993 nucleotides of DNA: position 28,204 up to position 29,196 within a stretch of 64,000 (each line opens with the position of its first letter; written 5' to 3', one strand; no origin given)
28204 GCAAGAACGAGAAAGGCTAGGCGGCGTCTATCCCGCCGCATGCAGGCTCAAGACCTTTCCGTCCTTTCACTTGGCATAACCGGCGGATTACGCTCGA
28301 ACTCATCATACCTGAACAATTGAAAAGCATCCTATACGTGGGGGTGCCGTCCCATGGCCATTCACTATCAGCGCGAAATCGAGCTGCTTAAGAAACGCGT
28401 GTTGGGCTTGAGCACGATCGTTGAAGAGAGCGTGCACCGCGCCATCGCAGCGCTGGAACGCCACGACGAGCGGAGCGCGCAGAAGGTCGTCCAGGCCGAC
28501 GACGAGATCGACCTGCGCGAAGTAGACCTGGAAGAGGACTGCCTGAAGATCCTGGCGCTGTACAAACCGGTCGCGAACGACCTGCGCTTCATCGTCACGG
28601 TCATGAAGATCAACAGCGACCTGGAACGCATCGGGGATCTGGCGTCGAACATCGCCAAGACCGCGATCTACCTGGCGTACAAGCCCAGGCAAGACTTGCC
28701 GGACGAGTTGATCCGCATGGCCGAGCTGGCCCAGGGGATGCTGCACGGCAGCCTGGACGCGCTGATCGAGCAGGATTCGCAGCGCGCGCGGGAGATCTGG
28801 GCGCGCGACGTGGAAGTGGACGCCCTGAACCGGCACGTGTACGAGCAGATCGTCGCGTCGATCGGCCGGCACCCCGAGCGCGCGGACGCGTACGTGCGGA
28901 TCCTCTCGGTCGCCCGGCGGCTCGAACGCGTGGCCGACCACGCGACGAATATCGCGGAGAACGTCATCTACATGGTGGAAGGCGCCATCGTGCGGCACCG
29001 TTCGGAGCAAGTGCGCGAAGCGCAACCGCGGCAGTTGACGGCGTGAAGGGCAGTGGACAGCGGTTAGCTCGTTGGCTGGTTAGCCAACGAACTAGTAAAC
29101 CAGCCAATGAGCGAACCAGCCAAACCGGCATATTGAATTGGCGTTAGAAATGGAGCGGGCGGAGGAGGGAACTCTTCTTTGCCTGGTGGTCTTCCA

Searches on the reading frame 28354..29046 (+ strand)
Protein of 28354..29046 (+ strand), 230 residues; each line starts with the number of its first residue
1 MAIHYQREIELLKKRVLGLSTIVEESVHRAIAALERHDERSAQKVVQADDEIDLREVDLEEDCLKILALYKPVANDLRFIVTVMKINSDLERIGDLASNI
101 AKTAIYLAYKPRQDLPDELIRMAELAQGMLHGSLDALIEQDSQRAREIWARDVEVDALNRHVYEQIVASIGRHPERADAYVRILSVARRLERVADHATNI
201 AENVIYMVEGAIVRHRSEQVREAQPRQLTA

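Call 83: search_protein_families(library=pfam, proteins=[window:28354-29046:+], max_evalue=0.01)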
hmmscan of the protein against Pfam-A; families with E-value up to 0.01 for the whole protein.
window:28354-29046:+ (230 aa): 1 family
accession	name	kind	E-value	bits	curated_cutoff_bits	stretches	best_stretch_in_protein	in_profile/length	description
PF01895.24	PhoU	-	5.1e-47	158.6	23.5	2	19-103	4-88/89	PhoU domain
